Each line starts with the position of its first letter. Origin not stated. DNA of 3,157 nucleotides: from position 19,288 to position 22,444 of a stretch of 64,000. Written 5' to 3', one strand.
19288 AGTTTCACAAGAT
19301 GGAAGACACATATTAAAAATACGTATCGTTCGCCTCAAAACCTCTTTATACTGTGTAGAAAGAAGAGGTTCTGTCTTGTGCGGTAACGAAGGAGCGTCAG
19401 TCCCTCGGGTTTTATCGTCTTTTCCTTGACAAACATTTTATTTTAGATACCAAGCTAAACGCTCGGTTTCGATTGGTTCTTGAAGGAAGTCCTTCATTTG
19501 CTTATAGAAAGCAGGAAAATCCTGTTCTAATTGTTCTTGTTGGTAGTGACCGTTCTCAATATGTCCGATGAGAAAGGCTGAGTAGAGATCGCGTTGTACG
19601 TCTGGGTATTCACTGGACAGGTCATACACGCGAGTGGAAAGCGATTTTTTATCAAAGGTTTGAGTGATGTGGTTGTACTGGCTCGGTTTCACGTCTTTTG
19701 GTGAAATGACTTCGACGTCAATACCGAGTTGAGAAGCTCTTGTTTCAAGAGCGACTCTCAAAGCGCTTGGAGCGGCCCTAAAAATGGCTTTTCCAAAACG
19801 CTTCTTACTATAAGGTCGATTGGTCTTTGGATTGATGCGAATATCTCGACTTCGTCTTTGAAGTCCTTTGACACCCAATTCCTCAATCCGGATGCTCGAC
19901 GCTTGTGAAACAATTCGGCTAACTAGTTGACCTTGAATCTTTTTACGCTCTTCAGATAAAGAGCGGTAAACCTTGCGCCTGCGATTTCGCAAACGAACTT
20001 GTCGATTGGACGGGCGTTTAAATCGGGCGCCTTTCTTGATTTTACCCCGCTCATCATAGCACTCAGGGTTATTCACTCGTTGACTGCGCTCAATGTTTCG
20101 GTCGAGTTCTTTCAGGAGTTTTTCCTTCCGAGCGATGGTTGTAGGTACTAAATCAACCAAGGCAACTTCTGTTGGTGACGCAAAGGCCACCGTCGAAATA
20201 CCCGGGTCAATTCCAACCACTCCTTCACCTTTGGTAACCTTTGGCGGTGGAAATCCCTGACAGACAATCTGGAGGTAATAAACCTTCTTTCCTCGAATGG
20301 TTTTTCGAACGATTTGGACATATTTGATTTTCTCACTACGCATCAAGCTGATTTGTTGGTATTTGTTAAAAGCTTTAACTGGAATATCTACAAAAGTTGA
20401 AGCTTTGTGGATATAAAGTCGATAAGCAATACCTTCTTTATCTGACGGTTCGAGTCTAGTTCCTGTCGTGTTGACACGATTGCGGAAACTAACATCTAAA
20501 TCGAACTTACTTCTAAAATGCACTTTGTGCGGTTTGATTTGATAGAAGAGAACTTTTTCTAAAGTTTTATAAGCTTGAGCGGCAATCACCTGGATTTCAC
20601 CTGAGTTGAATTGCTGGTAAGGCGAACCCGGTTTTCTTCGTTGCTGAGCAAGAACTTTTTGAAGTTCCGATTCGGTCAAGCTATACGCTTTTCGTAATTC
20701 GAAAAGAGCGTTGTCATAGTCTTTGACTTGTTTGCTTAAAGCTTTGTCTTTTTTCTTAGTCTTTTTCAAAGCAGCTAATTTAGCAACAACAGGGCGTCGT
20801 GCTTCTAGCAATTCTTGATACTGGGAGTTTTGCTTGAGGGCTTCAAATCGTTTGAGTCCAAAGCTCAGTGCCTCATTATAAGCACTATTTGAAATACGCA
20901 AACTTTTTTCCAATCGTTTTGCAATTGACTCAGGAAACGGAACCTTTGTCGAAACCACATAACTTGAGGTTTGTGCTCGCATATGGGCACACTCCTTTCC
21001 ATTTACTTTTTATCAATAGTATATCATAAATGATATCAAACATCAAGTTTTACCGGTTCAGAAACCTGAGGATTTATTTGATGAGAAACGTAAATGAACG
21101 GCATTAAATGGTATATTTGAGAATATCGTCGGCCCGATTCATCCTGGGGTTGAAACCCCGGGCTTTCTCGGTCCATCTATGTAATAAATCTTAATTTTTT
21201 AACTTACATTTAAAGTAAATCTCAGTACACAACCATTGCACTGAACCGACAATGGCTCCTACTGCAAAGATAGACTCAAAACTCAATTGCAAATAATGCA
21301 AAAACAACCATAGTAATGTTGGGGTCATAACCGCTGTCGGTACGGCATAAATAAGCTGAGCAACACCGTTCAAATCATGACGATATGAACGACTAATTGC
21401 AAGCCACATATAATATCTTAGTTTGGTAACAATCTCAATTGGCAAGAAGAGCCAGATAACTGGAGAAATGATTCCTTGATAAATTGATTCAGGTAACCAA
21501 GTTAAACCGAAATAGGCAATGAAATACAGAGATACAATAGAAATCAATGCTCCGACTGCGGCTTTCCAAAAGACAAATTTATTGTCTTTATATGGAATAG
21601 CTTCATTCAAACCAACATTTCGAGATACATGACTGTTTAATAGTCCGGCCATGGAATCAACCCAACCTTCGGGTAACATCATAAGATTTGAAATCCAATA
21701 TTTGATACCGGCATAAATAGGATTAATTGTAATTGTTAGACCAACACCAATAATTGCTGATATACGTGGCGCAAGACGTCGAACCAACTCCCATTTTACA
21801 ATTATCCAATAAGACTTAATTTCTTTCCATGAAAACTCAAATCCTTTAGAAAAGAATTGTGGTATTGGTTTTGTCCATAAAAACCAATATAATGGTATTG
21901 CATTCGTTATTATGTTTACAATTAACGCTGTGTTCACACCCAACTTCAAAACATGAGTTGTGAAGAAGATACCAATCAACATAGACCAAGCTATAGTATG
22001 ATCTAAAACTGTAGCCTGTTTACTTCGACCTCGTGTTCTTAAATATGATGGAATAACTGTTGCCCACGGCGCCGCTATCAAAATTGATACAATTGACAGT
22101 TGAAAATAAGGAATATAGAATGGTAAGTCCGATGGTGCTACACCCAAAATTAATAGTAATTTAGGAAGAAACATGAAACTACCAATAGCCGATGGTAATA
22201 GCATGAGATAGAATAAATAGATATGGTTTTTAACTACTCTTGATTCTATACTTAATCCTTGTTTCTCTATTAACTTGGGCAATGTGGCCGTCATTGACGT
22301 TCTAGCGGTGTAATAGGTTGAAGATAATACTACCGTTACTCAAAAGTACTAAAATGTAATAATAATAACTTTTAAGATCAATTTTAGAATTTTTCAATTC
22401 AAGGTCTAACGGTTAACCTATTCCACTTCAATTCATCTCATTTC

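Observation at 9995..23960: Two inverted, diverged, probably nuclease-dead TnpB-like genes with near-identical 3' omega-RNA-like regions (TldR-like) bracketing an 11-kb cargo segment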

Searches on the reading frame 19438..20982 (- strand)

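Call 3: search_protein_families(library=pfam, proteins=[window:19438-20982:-], max_evalue=0.01)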
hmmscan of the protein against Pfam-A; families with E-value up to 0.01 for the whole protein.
window:19438-20982:- (514 aa): 1 family
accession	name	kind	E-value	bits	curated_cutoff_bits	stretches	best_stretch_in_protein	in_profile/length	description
PF01385.25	OrfB_IS605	-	0.0015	19.2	30.5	1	246-376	9-118/120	Probable transposase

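Call 8: search_protein_families(library=ncbifam, proteins=[window:19438-20982:-], max_evalue=0.1)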
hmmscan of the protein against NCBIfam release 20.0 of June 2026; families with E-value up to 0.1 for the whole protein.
window:19438-20982:- (514 aa): 5 families
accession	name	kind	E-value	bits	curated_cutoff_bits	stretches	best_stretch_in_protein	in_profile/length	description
NF040570.1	guided_TnpB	subfamily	7.3e-25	88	100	1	50-472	10-386/389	RNA-guided endonuclease TnpB family protein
NF038192.1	V_cas_c2c8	exception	6.4e-11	42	350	1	127-431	156-443/457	type V CRISPR-associated protein C2c8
NF038281.1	IS200_TnpB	exception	1.6e-05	24.2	425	1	153-377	96-275/360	IS200/IS605 family element RNA-guided endonuclease TnpB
NF038280.1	IS607_TnpB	exception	0.00012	21.2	350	1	246-469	195-385/431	IS607 family element RNA-guided endonuclease TnpB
TIGR01766.2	TIGR01766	domain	0.011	16.2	32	0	346-429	5-79/82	IS200/IS605 family accessory protein TnpB-related protein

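Call 9: search_protein_families(library=phrogs, proteins=[window:19438-20982:-], max_evalue=0.01)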
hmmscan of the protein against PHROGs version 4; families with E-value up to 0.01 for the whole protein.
window:19438-20982:- (514 aa): 2 families
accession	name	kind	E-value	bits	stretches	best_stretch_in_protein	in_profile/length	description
phrog_506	-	integration and excision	1.5e-34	120.8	1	21-478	21-366/403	transposase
phrog_12300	-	integration and excision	8.7e-06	26.1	1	210-428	19-194/286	transposase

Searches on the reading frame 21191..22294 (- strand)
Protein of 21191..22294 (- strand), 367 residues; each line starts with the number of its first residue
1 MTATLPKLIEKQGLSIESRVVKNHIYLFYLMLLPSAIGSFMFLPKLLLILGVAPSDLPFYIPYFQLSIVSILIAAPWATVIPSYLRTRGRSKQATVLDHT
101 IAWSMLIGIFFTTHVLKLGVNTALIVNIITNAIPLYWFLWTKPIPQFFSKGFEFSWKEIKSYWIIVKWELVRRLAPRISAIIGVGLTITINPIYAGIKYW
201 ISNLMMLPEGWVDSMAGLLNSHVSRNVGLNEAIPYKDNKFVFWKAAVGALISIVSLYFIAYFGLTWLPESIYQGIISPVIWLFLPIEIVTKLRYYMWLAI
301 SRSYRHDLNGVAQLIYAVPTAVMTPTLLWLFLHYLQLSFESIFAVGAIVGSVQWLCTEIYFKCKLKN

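Call 3: search_protein_families(library=pfam, proteins=[window:21191-22294:-], max_evalue=0.01)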
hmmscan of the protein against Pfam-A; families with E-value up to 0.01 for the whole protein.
window:21191-22294:- (367 aa): 0 families

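Call 8: search_protein_families(library=ncbifam, proteins=[window:21191-22294:-], max_evalue=0.1)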
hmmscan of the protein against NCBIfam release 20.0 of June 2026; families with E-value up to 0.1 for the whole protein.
window:21191-22294:- (367 aa): 0 families

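Call 9: search_protein_families(library=phrogs, proteins=[window:21191-22294:-], max_evalue=0.01)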
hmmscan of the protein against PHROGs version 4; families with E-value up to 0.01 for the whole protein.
window:21191-22294:- (367 aa): 0 families

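Call 76: find_homologous_proteins(query=window:21191-22294:-, max_evalue=1e-10)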
Query window:21191-22294:- (367 aa): 249 proteins with E <= 1e-10 among 6737 candidates; the best 120 are listed.
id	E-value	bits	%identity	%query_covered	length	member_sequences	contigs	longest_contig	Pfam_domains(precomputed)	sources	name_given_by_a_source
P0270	2.3e-227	773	95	100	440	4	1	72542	-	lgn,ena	-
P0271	6.9e-220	748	92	100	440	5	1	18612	-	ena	-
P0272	2.8e-215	733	87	100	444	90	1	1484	-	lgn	-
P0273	1.1e-214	731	89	99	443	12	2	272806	-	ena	-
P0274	1.6e-214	730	88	99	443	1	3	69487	-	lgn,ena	-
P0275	5.3e-214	729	88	99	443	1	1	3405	-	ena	-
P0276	6.5e-214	728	88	99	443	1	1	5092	-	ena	-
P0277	1.1e-213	728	88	99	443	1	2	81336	-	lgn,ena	-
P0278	2.9e-213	726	89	100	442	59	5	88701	-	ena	-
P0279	3.6e-213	726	88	99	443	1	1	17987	-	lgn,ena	-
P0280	4.5e-213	726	88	99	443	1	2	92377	-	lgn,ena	-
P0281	4.9e-213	725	87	100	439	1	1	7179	-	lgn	-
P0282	4.2e-212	722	87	100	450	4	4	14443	-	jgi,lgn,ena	-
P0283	1.2e-211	721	87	100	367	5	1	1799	-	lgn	-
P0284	1.9e-211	720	87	100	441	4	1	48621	-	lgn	-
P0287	4.3e-211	719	86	100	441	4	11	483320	-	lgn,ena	-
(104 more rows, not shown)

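Call 79: find_encoding_contigs(protein=P0270, flank=6000, max_places=3)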
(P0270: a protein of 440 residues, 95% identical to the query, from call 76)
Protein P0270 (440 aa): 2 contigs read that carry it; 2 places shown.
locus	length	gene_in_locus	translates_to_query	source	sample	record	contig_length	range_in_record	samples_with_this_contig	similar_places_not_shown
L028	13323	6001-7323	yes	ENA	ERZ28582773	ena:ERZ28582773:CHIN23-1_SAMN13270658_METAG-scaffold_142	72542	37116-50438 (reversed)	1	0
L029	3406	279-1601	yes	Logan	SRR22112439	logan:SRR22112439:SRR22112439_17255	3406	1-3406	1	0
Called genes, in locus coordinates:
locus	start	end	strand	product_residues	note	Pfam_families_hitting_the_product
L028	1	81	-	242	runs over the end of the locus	-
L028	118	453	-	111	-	-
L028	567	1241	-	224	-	PF00293:NUDIX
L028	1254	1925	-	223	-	-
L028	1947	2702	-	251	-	PF00005:ABC_tran (weak), PF13401:AAA_22 (weak)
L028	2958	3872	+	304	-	-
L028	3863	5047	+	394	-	PF04851:ResIII (weak)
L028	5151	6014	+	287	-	PF24792:DUF7701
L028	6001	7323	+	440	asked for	-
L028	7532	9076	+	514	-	-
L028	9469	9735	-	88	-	-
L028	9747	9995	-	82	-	-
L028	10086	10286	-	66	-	-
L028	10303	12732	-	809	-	PF13671:AAA_33, PF00149:Metallophos, PF09511:RNA_lig_T4_1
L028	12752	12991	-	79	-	-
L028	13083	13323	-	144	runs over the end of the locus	PF24727:DUF7679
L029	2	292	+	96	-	?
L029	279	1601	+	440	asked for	-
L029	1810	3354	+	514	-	-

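Call 80: find_encoding_contigs(protein=P0287, flank=6000, max_places=4)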
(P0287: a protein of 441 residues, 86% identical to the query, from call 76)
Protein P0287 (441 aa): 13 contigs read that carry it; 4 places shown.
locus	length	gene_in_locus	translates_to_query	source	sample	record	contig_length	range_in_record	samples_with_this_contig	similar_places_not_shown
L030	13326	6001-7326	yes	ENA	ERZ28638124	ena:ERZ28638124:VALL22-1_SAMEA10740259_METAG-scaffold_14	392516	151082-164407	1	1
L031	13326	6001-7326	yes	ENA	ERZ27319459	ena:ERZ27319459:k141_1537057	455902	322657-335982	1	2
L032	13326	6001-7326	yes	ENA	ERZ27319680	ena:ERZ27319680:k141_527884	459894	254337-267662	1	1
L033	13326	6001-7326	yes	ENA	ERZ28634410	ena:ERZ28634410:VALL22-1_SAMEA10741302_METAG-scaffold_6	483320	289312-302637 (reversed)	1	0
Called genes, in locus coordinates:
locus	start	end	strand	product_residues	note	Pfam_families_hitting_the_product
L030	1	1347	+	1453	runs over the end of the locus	PF17786:Mannosidase_ig (faint), PF17966:Muc_B2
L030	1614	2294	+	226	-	-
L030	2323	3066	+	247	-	-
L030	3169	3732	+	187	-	PF04011:LemA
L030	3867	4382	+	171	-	-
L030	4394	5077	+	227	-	-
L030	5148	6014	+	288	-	PF24792:DUF7701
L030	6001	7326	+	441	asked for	-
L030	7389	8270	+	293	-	PF04536:TPM_phosphatase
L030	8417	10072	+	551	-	-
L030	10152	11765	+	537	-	-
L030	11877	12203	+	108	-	-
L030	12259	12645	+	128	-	-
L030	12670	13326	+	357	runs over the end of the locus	-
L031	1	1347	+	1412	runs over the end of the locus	PF17786:Mannosidase_ig (faint), PF17966:Muc_B2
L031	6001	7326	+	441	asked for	-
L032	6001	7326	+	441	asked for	-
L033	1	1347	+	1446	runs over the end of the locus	PF17786:Mannosidase_ig (faint), PF17966:Muc_B2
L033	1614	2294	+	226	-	-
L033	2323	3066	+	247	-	-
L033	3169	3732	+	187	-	PF04011:LemA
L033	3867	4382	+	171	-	-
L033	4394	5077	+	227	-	-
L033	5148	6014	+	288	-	PF24792:DUF7701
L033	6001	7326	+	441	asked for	-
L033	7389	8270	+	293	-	PF04536:TPM_phosphatase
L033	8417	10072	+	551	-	-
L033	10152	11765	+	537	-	-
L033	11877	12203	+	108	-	-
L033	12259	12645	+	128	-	-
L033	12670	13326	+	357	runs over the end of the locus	-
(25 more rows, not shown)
